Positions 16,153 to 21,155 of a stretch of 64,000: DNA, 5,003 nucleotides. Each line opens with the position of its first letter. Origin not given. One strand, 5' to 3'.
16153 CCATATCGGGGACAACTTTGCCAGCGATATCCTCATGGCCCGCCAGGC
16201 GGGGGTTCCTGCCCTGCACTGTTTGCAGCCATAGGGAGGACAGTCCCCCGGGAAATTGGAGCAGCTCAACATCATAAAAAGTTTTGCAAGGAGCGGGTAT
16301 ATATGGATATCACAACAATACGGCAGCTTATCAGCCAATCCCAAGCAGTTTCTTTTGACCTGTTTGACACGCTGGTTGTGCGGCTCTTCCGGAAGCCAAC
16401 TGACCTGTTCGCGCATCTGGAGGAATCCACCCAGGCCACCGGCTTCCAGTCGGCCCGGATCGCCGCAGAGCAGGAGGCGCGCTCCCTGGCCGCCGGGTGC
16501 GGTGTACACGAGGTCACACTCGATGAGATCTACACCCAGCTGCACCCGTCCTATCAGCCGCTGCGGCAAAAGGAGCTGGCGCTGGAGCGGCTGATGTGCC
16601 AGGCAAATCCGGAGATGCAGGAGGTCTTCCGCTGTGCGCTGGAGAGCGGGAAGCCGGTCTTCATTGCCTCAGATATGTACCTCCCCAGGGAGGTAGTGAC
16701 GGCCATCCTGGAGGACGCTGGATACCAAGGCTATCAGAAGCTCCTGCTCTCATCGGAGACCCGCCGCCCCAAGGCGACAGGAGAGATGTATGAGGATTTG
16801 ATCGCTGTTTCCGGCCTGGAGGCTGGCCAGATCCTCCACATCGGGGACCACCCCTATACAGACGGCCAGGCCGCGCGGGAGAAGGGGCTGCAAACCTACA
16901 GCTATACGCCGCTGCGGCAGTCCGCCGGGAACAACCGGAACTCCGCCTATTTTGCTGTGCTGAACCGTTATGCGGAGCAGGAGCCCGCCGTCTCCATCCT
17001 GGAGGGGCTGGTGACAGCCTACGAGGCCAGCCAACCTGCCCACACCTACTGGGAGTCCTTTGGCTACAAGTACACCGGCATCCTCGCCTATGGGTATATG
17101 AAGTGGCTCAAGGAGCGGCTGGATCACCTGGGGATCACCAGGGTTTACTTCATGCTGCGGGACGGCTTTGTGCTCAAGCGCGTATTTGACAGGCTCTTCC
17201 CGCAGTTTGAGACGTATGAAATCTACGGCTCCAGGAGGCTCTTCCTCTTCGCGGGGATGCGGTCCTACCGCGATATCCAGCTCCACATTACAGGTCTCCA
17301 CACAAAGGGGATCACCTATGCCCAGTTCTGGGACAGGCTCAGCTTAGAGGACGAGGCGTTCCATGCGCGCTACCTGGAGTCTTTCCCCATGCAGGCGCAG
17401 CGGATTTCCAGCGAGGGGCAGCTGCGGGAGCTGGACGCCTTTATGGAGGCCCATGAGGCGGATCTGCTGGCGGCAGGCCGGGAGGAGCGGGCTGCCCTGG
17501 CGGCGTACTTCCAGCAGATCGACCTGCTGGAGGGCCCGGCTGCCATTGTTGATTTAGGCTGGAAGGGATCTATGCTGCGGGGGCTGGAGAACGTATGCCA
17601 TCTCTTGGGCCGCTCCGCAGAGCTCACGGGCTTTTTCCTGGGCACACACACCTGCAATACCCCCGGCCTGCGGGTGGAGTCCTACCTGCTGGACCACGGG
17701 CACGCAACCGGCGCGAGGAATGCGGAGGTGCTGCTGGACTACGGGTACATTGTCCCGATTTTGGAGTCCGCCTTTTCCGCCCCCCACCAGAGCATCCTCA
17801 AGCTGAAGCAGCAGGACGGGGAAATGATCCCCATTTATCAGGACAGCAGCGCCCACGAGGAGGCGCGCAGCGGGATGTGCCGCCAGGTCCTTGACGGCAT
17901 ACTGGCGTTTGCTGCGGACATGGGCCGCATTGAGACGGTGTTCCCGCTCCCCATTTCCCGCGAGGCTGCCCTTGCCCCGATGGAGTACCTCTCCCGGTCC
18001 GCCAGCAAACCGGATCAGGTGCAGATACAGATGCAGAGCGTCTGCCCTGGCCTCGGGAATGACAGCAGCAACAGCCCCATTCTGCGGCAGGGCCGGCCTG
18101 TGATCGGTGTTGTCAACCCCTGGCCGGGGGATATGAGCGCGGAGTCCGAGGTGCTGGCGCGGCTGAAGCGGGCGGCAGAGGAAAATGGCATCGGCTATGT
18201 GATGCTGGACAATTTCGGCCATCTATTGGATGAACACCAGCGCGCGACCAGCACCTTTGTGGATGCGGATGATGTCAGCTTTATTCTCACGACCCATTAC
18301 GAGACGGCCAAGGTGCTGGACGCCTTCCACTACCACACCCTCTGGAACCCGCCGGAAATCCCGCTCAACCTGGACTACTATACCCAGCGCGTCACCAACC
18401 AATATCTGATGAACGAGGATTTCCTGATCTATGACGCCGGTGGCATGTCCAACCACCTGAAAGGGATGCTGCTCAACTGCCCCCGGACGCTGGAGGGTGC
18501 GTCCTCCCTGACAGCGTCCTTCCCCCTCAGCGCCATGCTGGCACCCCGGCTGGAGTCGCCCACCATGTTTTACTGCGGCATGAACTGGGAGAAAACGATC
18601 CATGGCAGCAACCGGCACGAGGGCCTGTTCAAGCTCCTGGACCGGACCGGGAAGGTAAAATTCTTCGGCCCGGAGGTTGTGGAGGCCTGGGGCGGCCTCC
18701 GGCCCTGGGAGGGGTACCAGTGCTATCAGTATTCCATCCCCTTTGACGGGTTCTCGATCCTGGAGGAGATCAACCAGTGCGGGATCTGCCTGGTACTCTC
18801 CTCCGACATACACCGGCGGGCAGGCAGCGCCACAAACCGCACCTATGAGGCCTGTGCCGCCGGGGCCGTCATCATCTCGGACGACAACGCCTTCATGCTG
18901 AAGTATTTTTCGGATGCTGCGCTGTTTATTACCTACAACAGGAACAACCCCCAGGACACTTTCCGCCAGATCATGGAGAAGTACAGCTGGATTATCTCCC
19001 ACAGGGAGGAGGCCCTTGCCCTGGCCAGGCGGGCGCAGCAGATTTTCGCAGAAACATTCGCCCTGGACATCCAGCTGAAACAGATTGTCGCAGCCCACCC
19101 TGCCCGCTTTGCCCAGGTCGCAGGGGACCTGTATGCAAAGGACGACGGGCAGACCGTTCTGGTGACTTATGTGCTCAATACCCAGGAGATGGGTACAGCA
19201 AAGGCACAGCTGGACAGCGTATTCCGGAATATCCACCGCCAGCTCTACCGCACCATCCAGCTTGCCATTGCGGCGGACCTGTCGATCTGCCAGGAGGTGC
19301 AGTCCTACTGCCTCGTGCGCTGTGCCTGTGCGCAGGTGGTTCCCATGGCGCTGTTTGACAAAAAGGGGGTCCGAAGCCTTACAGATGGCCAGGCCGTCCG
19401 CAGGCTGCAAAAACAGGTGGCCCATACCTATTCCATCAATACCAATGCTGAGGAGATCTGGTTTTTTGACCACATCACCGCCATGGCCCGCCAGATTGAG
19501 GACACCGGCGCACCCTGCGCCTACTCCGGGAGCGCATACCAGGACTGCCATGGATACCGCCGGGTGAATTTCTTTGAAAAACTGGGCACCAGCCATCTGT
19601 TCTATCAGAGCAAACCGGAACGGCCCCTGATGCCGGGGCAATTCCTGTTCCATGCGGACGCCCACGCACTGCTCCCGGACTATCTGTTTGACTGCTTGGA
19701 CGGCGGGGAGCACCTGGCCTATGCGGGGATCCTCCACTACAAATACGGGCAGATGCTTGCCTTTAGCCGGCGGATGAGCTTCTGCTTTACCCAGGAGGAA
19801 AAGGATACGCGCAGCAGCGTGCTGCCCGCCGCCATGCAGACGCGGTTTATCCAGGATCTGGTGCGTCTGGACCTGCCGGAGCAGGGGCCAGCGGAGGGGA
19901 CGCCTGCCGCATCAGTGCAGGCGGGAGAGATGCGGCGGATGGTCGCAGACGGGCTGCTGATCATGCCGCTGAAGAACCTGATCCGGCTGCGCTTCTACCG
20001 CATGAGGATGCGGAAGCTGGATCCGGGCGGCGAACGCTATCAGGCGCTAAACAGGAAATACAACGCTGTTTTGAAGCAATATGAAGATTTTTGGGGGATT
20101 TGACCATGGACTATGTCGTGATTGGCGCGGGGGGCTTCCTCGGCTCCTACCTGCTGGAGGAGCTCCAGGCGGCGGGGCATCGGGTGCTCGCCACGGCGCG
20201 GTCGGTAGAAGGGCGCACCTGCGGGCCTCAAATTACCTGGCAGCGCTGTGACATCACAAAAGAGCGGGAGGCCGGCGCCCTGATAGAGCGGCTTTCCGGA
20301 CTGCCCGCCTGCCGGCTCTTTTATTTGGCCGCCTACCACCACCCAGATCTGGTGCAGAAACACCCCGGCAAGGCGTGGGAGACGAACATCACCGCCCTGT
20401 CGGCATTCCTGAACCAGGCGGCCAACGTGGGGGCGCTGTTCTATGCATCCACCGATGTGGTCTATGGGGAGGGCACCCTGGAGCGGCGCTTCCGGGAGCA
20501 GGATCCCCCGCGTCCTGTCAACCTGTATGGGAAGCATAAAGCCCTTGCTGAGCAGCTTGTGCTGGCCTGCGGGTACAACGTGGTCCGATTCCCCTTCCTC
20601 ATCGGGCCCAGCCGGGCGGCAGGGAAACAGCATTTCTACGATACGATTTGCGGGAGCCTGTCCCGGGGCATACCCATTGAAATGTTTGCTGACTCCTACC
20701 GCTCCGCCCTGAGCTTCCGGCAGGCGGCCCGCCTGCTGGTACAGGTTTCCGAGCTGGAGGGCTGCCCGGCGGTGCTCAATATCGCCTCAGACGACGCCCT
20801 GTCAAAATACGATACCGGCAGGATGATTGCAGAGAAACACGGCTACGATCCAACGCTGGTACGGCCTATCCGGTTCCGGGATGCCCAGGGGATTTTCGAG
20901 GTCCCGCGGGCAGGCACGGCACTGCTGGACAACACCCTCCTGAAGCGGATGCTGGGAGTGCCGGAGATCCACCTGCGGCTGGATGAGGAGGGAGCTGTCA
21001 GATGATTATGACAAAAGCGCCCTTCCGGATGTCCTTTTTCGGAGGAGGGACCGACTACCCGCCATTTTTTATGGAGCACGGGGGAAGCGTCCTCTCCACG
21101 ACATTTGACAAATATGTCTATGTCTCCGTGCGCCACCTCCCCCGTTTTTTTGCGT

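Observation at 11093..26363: ABC-exporter-dependent glycopolymer locus built on a complete GDP-heptose / 6-deoxyheptose branch, with almost no conventional assembly enzymes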

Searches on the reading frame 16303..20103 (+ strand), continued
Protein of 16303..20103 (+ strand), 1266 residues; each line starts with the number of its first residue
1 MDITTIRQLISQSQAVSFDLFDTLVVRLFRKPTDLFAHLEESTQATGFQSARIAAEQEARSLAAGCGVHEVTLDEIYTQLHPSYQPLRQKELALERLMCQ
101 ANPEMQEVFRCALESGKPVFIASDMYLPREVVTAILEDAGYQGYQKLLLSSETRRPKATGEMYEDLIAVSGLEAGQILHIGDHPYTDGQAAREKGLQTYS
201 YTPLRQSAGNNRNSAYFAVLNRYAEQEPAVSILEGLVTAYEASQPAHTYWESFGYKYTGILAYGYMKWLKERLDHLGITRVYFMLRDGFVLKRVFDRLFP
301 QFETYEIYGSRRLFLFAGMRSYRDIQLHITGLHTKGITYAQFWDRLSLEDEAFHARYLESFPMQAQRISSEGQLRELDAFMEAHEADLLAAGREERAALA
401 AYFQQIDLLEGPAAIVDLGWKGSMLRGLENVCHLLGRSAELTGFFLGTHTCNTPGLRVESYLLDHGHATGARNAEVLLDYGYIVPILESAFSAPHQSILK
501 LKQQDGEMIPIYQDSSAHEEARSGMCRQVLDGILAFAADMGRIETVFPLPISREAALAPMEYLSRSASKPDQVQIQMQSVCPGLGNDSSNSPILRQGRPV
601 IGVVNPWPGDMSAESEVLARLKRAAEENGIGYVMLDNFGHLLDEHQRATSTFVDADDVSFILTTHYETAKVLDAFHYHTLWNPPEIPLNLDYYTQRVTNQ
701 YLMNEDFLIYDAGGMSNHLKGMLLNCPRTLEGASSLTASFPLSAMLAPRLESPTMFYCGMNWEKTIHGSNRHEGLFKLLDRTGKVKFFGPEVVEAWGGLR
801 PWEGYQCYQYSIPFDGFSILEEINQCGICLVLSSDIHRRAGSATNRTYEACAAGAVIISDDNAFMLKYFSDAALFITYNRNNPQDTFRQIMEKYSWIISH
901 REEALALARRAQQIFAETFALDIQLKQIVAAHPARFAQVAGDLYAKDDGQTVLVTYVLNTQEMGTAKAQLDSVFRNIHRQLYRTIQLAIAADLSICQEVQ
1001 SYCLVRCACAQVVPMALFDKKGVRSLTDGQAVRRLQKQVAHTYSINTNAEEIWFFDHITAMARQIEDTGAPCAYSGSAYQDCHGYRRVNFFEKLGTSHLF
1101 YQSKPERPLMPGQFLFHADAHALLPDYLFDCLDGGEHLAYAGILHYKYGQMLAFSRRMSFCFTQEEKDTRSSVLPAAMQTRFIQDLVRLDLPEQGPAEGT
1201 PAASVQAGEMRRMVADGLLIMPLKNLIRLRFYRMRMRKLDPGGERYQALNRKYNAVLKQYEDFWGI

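Call 60: find_encoding_contigs(protein=P0006, flank=10000, max_places=1)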
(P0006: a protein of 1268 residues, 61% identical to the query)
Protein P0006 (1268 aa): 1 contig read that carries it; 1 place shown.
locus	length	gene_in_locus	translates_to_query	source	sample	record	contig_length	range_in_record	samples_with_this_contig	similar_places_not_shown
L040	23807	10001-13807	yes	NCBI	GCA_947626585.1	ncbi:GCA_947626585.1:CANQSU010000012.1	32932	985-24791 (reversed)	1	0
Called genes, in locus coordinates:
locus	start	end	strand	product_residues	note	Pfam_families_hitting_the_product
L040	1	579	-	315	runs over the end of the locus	-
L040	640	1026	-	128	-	PF12844:HTH_19, PF13560:HTH_31 (weak), PF01381:HTH_3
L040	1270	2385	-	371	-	PF14659:Phage_int_SAM_3 (weak), PF00589:Phage_integrase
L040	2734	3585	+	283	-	PF02899:Phage_int_SAM_1 (weak), PF00589:Phage_integrase (weak)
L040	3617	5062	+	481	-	PF01061:ABC2_membrane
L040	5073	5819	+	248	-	PF13555:AAA_29 (weak), PF00005:ABC_tran, PF13304:AAA_21 (faint)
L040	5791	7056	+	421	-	-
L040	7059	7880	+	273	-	PF00535:Glycos_transf_2, PF13641:Glyco_tranf_2_3, PF10111:Glyco_tranf_2_2, PF13632:Glyco_trans_2_3 (weak)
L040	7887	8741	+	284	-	-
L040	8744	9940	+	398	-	PF05050:Methyltransf_21 (weak)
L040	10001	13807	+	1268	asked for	PF00702:Hydrolase, PF13419:HAD_2 (weak), PF13524:Glyco_trans_1_2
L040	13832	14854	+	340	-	PF00288:GHMP_kinases_N, PF08544:GHMP_kinases_C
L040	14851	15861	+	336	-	PF01073:3Beta_HSD (weak), PF01370:Epimerase, PF02719:Polysacc_synt_2, PF04321:RmlD_sub_bind (weak), PF16363:GDP_Man_Dehyd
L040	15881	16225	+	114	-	PF14667:Polysacc_synt_C, PF07883:Cupin_2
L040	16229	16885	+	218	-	PF13580:SIS_2, PF01380:SIS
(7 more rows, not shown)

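Call 61: find_encoding_contigs(protein=P0040, flank=10000, max_places=1)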
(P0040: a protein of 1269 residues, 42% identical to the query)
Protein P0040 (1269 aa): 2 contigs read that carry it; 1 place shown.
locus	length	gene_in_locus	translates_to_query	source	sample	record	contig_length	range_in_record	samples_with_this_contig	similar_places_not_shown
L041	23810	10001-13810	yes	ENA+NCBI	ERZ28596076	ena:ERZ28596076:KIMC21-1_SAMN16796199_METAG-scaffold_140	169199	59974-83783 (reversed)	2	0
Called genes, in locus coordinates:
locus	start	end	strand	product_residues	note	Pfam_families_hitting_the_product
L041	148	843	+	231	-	PF02463:SMC_N (faint), PF00005:ABC_tran, PF13304:AAA_21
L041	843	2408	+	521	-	PF16962:ABC_export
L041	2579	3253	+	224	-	PF02397:Bac_transf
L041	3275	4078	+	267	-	PF01073:3Beta_HSD, PF01370:Epimerase, PF04321:RmlD_sub_bind, PF16363:GDP_Man_Dehyd (weak), PF07993:NAD_binding_4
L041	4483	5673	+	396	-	PF13477:Glyco_trans_4_2, PF13439:Glyco_transf_4, PF13579:Glyco_trans_4_4 (weak), PF00534:Glycos_transf_1, PF20706:GT4-conflict (weak), PF13692:Glyco_trans_1_4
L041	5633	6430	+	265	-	PF00535:Glycos_transf_2, PF10111:Glyco_tranf_2_2, PF13641:Glyco_tranf_2_3 (weak)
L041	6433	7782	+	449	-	-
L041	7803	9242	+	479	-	PF01061:ABC2_membrane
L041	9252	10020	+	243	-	PF00005:ABC_tran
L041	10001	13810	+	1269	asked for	PF00702:Hydrolase, PF13419:HAD_2 (faint), PF13524:Glyco_trans_1_2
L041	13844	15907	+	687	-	-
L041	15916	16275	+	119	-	PF14667:Polysacc_synt_C, PF07883:Cupin_2 (weak)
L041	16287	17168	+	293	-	PF01073:3Beta_HSD, PF01370:Epimerase, PF02719:Polysacc_synt_2 (faint), PF04321:RmlD_sub_bind, PF07993:NAD_binding_4 (faint), PF16363:GDP_Man_Dehyd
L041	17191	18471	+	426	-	PF00483:NTP_transferase, PF12804:NTP_transf_3, PF00702:Hydrolase, PF08645:PNK3P (weak), PF13419:HAD_2, PF13242:Hydrolase_like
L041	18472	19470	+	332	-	PF00288:GHMP_kinases_N, PF08544:GHMP_kinases_C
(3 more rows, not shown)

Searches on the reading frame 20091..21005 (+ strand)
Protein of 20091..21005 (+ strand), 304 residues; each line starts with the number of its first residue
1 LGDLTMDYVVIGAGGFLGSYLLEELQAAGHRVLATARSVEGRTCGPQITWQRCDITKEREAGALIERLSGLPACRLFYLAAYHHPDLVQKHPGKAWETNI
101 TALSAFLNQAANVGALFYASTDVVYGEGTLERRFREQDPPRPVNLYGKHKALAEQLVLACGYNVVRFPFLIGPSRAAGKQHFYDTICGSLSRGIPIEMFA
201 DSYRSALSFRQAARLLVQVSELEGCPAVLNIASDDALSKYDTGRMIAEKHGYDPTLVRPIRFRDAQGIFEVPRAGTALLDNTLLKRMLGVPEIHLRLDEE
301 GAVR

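Call 4: search_protein_families(library=pfam, proteins=[window:20091-21005:+], max_evalue=0.01)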
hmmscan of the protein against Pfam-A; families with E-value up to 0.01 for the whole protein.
window:20091-21005:+ (304 aa): 6 families
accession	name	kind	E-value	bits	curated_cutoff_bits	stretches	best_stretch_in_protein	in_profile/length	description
PF04321.23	RmlD_sub_bind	-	4.3e-29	101.9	27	1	8-292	3-271/287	RmlD substrate binding domain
PF01370.27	Epimerase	-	2.3e-20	73.5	20.9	1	9-202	2-207/240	NAD dependent epimerase/dehydratase family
PF16363.11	GDP_Man_Dehyd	-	2.3e-12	47.5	27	1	10-159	2-166/332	GDP-mannose 4,6 dehydratase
PF01073.25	3Beta_HSD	-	5.2e-05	22.9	22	1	9-160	1-160/280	3-beta hydroxysteroid dehydrogenase/isomerase family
PF07993.18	NAD_binding_4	-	0.00014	21.6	20.1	0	12-56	3-52/258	Male sterility protein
PF02719.21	Polysacc_synt_2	-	0.0012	18.5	20.2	0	65-160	70-152/293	Polysaccharide biosynthesis protein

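Call 6: search_protein_families(library=ncbifam, proteins=[window:20091-21005:+], max_evalue=0.001)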
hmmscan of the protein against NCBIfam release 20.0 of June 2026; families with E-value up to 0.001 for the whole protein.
window:20091-21005:+ (304 aa): 11 families
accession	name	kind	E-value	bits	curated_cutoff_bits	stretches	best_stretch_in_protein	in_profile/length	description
TIGR01214.1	rmlD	equivalog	5.7e-23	81.4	224.05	1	9-290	3-269/285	dTDP-4-dehydrorhamnose reductase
NF042423.1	oxyalk_red_Shew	equivalog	2.8e-09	36.5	580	1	9-162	12-161/331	2-alkyl-3-oxoalkanoate reductase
TIGR02197.1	heptose_epim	equivalog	3e-08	33.2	274.6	1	9-158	2-150/316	ADP-glyceromanno-heptose 6-epimerase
TIGR03466.1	HpnA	hypoth_equivalog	1.7e-07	30.4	367.65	1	8-178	3-172/327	hopanoid-associated sugar epimerase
TIGR01179.1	galE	equivalog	4.8e-07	28.9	262.3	1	9-159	3-158/332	UDP-glucose 4-epimerase GalE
TIGR01181.1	dTDP_gluc_dehyt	equivalog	7.3e-07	28.6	365.1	1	45-160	49-165/321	dTDP-glucose 4,6-dehydratase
TIGR01746.1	Thioester-redct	subfamily_domain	4.8e-05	22.7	213.35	0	9-34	3-30/371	thioester reductase domain-containing protein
NF043036.1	ErythonDh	equivalog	5.2e-05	22.6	325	1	6-157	1-160/321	D-erythronate dehydrogenase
NF007440.0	PRK09987.1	equivalog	9.7e-05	21.8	308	1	86-157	68-139/299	dTDP-4-dehydrorhamnose reductase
TIGR04180.1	EDH_00030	hypoth_equivalog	0.00049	19.2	475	0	9-158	2-157/297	NAD-dependent 4,6-dehydratase LegB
NF050030.1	thlkprotThyD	equivalog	0.00074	18.8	400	0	6-57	1-53/305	thylakoid membrane protein ThyD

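Call 45: search_solved_structures(query=window:20091-21005:+, max_evalue=0.00001)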
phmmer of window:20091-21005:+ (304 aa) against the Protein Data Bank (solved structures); distinct sequences matched with E-value up to 0.00001: 14.
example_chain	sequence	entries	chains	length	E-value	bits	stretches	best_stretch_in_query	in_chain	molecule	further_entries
6kv9_A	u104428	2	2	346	1.5e-12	50.7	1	7-264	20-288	MoeE5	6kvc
2ydx_A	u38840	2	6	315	7.9e-12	48.4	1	76-176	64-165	METHIONINE ADENOSYLTRANSFERASE 2 SUBUNIT BETA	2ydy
4ndn_E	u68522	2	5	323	8.4e-12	48.3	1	76-176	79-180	Methionine adenosyltransferase 2 subunit beta | Isoform 2 of Methionine adenosyltransferase 2 subunit beta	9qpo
4ktt_E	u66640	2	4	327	8.7e-12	48.3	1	76-176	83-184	Methionine adenosyltransferase 2 subunit beta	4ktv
30gd_E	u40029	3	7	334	9.1e-12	48.2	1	76-176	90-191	Isoform 1 of Methionine adenosyltransferase 2 subunit beta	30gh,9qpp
3icp_A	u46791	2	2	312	5e-09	39.2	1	8-256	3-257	NAD-dependent epimerase/dehydratase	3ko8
3aw9_A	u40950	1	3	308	9.7e-09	38.2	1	8-256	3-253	NAD-dependent epimerase/dehydratase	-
5u9c_A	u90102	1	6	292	1.7e-08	37.5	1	76-248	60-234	dTDP-4-dehydrorhamnose Reductase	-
8rdg_A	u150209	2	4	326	8.8e-08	35.1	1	8-180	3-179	SDR family NAD(P)-dependent oxidoreductase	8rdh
4zrm_A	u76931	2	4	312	2.6e-07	33.5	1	6-265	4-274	UDP-glucose 4-epimerase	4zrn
8rdi_A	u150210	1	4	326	3.2e-07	33.3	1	8-180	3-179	SDR family NAD(P)-dependent oxidoreductase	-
3gpi_A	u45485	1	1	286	2.1e-06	30.6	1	7-176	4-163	NAD-dependent epimerase/dehydratase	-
3ehe_A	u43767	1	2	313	7.1e-06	28.8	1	9-162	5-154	UDP-glucose 4-epimerase (GalE-1)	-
3m2p_A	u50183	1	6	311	1e-05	28.4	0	7-258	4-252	UDP-N-acetylglucosamine 4-epimerase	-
